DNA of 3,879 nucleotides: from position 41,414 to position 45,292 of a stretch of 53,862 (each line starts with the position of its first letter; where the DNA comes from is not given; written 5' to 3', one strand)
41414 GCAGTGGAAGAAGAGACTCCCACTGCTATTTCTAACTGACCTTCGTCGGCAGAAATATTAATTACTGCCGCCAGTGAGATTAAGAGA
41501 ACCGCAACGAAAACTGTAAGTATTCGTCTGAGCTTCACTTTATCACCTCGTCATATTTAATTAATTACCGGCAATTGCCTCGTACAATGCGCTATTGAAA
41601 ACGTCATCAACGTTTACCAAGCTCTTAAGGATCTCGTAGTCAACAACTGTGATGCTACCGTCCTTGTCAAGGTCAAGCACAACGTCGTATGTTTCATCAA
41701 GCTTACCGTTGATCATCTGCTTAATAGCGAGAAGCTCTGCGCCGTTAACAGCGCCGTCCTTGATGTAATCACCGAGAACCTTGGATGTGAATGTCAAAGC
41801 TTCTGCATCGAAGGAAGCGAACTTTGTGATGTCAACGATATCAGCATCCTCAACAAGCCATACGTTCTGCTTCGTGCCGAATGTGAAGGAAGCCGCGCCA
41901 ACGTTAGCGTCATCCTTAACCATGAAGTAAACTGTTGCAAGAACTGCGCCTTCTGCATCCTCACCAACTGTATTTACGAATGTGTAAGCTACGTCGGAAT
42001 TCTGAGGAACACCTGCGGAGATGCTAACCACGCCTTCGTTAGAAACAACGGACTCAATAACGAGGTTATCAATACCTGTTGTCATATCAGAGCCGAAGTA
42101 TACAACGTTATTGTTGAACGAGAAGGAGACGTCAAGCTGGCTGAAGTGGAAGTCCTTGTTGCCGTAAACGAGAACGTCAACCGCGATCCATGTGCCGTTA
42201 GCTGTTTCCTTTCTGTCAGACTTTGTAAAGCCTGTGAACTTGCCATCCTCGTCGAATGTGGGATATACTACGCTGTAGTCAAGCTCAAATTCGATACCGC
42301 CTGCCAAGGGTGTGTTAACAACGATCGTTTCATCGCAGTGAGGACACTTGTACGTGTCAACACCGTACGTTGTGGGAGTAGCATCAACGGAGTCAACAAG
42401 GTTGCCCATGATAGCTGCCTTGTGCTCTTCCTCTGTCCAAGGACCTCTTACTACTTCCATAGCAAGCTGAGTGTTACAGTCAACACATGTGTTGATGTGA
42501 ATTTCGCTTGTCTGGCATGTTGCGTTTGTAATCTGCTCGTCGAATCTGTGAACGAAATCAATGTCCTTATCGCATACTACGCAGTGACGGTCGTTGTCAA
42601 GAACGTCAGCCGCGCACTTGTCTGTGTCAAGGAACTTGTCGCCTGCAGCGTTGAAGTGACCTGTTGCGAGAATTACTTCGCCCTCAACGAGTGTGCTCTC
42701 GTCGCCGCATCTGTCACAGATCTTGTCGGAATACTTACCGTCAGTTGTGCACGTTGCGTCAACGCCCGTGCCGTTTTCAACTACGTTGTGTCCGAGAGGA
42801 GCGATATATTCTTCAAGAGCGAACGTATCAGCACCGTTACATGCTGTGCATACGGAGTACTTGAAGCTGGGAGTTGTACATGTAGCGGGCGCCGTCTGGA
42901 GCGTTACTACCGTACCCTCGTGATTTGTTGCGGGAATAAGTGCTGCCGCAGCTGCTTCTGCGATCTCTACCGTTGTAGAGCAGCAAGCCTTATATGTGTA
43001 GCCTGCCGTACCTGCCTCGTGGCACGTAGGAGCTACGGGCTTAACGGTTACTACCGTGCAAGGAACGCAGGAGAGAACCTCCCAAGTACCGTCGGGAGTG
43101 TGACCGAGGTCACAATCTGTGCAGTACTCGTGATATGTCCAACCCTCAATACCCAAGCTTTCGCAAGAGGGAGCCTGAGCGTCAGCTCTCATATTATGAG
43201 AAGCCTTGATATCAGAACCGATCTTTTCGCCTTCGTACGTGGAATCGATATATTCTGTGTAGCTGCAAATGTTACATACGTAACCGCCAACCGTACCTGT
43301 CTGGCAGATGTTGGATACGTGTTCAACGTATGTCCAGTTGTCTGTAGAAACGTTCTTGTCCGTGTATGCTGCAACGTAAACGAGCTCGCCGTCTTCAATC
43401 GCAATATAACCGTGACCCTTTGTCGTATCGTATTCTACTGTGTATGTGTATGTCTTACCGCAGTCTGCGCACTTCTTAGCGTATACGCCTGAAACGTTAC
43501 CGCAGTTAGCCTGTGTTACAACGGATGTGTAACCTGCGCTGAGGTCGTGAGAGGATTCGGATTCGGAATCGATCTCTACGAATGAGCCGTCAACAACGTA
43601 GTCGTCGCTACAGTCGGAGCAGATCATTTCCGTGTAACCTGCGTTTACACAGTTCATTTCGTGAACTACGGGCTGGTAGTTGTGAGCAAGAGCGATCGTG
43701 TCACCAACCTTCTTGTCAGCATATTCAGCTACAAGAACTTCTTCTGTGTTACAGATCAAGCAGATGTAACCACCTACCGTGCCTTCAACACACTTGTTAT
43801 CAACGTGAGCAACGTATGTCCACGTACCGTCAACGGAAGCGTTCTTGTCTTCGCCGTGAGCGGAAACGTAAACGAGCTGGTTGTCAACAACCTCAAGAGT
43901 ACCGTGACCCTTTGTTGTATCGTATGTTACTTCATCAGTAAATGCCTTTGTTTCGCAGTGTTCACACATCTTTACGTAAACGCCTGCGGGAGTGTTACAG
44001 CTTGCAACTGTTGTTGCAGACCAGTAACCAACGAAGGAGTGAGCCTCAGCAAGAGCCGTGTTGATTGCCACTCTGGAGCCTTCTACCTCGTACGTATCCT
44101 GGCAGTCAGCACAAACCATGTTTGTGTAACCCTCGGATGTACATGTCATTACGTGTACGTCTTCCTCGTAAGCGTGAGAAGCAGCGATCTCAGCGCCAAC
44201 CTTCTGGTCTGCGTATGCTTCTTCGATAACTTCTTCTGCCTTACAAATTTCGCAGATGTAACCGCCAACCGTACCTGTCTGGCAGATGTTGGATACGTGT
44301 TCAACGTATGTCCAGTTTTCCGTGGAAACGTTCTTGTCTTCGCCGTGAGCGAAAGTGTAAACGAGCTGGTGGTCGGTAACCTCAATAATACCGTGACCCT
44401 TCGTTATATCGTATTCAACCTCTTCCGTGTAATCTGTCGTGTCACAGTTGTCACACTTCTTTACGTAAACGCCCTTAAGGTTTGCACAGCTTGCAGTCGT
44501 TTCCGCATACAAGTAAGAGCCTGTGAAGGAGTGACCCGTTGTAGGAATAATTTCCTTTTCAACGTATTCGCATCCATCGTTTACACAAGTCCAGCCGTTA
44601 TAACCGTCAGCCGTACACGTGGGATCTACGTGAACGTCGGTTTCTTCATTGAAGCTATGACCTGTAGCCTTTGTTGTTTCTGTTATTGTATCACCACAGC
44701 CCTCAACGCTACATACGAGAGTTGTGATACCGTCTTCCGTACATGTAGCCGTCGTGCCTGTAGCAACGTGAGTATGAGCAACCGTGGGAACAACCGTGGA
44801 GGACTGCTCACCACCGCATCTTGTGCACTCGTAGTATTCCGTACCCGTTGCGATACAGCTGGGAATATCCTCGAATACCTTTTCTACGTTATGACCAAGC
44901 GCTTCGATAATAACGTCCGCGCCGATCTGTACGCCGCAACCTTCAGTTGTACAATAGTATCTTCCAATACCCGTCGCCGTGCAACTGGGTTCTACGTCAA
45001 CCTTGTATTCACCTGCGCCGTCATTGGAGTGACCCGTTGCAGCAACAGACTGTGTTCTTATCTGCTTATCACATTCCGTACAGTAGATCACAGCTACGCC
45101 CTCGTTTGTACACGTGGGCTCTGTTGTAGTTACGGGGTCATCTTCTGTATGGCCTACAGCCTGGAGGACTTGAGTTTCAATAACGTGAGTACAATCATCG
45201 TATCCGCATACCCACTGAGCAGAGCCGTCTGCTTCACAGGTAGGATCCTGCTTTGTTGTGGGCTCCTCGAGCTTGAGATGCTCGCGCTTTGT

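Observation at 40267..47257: Two-gene surface operon: giant array of Cys/His mini-modules with cohesin-like and dockerin-like ends, plus a membrane-anchored cohesin-like partner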

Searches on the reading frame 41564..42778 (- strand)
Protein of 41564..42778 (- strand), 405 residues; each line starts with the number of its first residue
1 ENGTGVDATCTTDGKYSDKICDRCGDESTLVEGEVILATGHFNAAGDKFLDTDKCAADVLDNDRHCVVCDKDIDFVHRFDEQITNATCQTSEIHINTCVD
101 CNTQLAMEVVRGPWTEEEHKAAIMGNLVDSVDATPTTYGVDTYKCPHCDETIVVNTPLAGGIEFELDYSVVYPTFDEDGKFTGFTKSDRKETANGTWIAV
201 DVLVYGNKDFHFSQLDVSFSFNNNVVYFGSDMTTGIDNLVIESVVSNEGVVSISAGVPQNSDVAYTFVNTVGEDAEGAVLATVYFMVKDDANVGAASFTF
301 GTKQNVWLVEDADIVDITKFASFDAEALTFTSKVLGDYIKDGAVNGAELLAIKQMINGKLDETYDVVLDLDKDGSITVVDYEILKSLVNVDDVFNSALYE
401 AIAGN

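Call 37: predict_structure(alignment_id=A2)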
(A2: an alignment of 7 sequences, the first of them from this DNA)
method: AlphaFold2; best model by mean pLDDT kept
length: 405 residues; sequences in the alignment: 7
mean_pLDDT: 56.1   pTM: 0.49
mean pLDDT of the five models: 56.1, 48.6, 45.2, 36.1, 31.8
residues with pLDDT >= 90: 43; 70-90: 105; 50-70: 67; < 50: 190
segments of 3 or more residues with pLDDT < 50: 1-114, 134-137, 336-351, 353-405
pLDDT, mean of each block of 10 residues (from residue 1): 25 24 27 27 31 29 26 25 25 23 27 50 72 53 67 56 85 64 68 75 85 92 86 88 90 90 84 74 83 78 83 76 82 55 44 43 33 32 34 40 42
secondary structure, 60 per line:
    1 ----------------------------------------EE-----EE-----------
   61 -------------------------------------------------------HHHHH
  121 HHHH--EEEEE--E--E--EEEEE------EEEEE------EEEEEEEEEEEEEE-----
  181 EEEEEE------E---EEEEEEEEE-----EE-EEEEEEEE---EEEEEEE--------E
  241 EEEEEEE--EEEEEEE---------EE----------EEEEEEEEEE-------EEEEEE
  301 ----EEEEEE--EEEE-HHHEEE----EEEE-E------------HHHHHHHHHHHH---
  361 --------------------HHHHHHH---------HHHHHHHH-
elements in order: H116-124 E127-131 E140-144 E151-155 E162-175 E181-186 E197-205 E214-221 E225-231 E240-247 E250-256 E278-287 E295-300 E305-310 E313-316 E321-323 E328-331 H346-357 H381-387 H397-404

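Call 41: fold_search(model_id=the predicted structure, library=pdb)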
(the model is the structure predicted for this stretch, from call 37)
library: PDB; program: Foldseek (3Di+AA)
matches with E <= 10: 1364; with E <= 0.001: 55
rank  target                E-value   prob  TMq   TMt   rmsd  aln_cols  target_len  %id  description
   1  9ifr                  6.1e-06  1.00  0.23  0.62   6.1       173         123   10  CLIPPER domain from the Gram-negative fibrillar adhesin "B9T28_05395 (released 2025-11-26)
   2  6kgf_C                7.6e-06  1.00  0.27  0.68   4.2       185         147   11  Crystal structure of CaDoc0917(R16D)-CaCohA2 complex at pH 8.2 (released 2020-07-08)
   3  5lxv_C                1.1e-05  1.00  0.27  0.56   6.3       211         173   12  Crystal structure of Ruminococcus flavefaciens scaffoldin C cohesin in complex with a dockerin from an uncharacterized (released 2016-10-19)
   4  4ums                  1.4e-05  1.00  0.28  0.68   3.2       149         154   15  The crystal structure of the seventh ScaB type I cohesin from Pseudobacteroides cellulosolvens (released 2015-05-06)
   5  5nrm_A                1.4e-05  1.00  0.27  0.68   4.4       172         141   16  Crystal structure of the sixth cohesin from Acetivibrio cellulolyticus' scaffoldin B in complex with Cel5 dockerin S51 (released 2018-01-31)
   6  5lxv_A                1.7e-05  1.00  0.26  0.56   6.2       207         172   12  Crystal structure of Ruminococcus flavefaciens scaffoldin C cohesin in complex with a dockerin from an uncharacterized (released 2016-10-19)
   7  1g1k_A                2.7e-05  1.00  0.25  0.65   7.2       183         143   11  COHESIN MODULE FROM THE CELLULOSOME OF CLOSTRIDIUM CELLULOLYTICUM (released 2000-11-22)
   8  5m2s_A                2.9e-05  1.00  0.27  0.68   5.4       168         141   15  R. flavefaciens' third ScaB cohesin in complex with a group 1 dockerin (released 2017-07-05)
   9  3ghp_A                3.0e-05  1.00  0.26  0.51   6.0       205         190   14  Structure of the second type II cohesin module from the adaptor ScaA scaffoldin of Acetivibrio cellulolyticus (includi (released 2009-06-23)
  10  5m2o_A                3.2e-05  1.00  0.27  0.71   5.4       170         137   18  R. flavefaciens' third ScaB cohesin in complex with a group 1 dockerin (released 2017-07-05)
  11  6kge_A                3.2e-05  1.00  0.26  0.68   3.8       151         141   14  Crystal structure of CaDoc0917(R16D)-CaCohA2 complex at pH 5.5 (released 2020-07-08)
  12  5nrk_A                3.7e-05  1.00  0.26  0.67   6.1       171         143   13  Crystal structure of the sixth cohesin from Acetivibrio cellulolyticus' scaffoldin B in complex with Cel5 dockerin S15 (released 2018-01-31)
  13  5n5p_A                3.9e-05  1.00  0.25  0.65   7.4       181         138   15  Crystal structure of Ruminococcus flavefaciens' type III complex containing the fifth cohesin from scaffoldin B and th (released 2018-02-28)
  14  6kgc_A                4.1e-05  1.00  0.27  0.70   4.6       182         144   12  Crystal structure of CaDoc0917(R49D)-CaCohA2 complex at pH 5.4 (released 2020-07-08)
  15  2jh2_A                4.1e-05  1.00  0.26  0.67   4.4       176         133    9  X-ray crystal structure of a cohesin-like module from Clostridium perfringens (released 2007-11-06)
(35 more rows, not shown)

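Call 48: find_related_loci(query=A2, collection=genome_contigs, flank=8000)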
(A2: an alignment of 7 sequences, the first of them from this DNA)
Query A2 (405 aa) in genome_contigs; peptide patterns used: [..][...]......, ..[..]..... (x = any residue, [..] = any of these).
71 stretches matched a pattern; 2 encode a relative of the query (tblastn E <= 1e-3); 2 distinct loci.
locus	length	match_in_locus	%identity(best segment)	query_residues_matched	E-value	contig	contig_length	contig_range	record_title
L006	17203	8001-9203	64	8-404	6e-174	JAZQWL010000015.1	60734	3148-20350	MAG: Eubacteriales bacterium isolate T1900045166_TC20190160.MAGScoT_cleanbin_000008 SGB_5140_k141_294200, whole genome s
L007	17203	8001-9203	62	2-403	1e-157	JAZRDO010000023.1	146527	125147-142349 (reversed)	MAG: Eubacteriales bacterium isolate T1900045506_YK20190200.MAGScoT_cleanbin_000014 SGB_7531_k141_1209797, whole genome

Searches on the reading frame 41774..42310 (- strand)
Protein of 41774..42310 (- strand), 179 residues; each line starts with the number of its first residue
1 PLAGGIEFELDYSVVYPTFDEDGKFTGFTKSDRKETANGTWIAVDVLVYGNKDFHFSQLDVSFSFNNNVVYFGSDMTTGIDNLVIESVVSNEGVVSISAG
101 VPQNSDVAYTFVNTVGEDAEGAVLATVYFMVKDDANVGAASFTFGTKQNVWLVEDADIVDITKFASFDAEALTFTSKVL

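Call 69: search_solved_structures(query=A5, max_evalue=10, show_alignments=2)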
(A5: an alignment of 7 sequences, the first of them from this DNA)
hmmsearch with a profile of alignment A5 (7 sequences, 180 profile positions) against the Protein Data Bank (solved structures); distinct sequences matched with E-value up to 10: 8.
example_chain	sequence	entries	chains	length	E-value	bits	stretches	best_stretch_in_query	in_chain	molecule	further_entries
4epq_A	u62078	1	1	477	0.31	14.2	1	19-70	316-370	Poly(ADP-ribose) glycohydrolase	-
4l2h_A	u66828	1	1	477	1.2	12.3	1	19-70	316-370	Poly(ADP-ribose) glycohydrolase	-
4epp_A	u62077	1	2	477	1.2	12.3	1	19-70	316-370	Poly(ADP-ribose) glycohydrolase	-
6i39_A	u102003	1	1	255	2.4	11.3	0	91-124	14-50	v31Pizza6-AYW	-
6i38_A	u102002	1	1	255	4.1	10.6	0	91-125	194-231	nv2Pizza6-AYW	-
6i3a_A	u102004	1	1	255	4.1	10.6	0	91-124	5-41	v22Pizza6-AYW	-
6i3b_A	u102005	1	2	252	4.6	10.4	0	91-124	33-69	cPizza6-AYW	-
6f0q_A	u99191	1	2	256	6.7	9.9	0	91-124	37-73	Pizza6-AYW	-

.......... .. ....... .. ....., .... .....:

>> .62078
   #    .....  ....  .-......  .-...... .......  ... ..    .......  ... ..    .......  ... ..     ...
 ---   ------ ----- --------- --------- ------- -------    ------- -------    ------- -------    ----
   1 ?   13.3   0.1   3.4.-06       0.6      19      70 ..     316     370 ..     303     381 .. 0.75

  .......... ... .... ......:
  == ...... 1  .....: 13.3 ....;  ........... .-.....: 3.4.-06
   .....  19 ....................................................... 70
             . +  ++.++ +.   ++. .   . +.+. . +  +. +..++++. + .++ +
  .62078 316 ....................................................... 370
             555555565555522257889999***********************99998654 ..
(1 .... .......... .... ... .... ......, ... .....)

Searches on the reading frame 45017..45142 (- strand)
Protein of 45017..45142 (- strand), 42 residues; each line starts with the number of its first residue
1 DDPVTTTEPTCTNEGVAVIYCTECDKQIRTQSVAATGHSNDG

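Call 12: search_solved_structures(query=A1, max_evalue=1, show_alignments=3)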
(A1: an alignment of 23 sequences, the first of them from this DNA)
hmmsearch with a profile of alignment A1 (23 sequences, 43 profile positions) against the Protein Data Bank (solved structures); distinct sequences matched with E-value up to 1: 16.
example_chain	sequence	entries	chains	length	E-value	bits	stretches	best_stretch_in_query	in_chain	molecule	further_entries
9qa6_A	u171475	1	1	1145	7.3e-06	28.9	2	4-31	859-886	IgA protease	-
8u15_C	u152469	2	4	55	0.0049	19.8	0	18-34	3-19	Sal-like protein 4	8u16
8u17_C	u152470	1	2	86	0.011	18.7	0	14-33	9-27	Sal-like protein 4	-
7y3m_B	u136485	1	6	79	0.018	18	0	18-33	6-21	Sal-like protein 4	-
1rb9_A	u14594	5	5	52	0.046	16.7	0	19-33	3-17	RUBREDOXIN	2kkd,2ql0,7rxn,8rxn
2m0d_A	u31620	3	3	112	0.092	15.7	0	21-34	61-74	Zinc finger and BTB domain-containing protein 17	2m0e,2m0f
5yel_A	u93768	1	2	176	0.12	15.4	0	19-31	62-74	Transcriptional repressor CTCF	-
9sq4_C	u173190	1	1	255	0.16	14.9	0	15-33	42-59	Sal-like protein 4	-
7mc1_A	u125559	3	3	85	0.3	14.1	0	20-33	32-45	Isoform 2 of Zinc finger and BTB domain-containing protein 17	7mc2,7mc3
9vnq_A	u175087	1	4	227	0.38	13.8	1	17-35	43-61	Non-homologous end joining protein Ku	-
1x6h_A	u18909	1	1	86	0.44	13.5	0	21-33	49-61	Transcriptional repressor CTCF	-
2n25_A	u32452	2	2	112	0.46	13.5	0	20-35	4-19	Zinc finger and BTB domain-containing protein 17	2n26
3wwl_A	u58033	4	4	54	0.57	13.2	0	21-34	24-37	Alpha-aminoadipate carrier protein LysW | OrfF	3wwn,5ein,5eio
2h59_A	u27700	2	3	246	0.62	13.1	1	14-36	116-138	NAD-dependent deacetylase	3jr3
7qx8_A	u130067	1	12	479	0.71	12.9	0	14-28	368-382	Serine hydroxymethyltransferase 7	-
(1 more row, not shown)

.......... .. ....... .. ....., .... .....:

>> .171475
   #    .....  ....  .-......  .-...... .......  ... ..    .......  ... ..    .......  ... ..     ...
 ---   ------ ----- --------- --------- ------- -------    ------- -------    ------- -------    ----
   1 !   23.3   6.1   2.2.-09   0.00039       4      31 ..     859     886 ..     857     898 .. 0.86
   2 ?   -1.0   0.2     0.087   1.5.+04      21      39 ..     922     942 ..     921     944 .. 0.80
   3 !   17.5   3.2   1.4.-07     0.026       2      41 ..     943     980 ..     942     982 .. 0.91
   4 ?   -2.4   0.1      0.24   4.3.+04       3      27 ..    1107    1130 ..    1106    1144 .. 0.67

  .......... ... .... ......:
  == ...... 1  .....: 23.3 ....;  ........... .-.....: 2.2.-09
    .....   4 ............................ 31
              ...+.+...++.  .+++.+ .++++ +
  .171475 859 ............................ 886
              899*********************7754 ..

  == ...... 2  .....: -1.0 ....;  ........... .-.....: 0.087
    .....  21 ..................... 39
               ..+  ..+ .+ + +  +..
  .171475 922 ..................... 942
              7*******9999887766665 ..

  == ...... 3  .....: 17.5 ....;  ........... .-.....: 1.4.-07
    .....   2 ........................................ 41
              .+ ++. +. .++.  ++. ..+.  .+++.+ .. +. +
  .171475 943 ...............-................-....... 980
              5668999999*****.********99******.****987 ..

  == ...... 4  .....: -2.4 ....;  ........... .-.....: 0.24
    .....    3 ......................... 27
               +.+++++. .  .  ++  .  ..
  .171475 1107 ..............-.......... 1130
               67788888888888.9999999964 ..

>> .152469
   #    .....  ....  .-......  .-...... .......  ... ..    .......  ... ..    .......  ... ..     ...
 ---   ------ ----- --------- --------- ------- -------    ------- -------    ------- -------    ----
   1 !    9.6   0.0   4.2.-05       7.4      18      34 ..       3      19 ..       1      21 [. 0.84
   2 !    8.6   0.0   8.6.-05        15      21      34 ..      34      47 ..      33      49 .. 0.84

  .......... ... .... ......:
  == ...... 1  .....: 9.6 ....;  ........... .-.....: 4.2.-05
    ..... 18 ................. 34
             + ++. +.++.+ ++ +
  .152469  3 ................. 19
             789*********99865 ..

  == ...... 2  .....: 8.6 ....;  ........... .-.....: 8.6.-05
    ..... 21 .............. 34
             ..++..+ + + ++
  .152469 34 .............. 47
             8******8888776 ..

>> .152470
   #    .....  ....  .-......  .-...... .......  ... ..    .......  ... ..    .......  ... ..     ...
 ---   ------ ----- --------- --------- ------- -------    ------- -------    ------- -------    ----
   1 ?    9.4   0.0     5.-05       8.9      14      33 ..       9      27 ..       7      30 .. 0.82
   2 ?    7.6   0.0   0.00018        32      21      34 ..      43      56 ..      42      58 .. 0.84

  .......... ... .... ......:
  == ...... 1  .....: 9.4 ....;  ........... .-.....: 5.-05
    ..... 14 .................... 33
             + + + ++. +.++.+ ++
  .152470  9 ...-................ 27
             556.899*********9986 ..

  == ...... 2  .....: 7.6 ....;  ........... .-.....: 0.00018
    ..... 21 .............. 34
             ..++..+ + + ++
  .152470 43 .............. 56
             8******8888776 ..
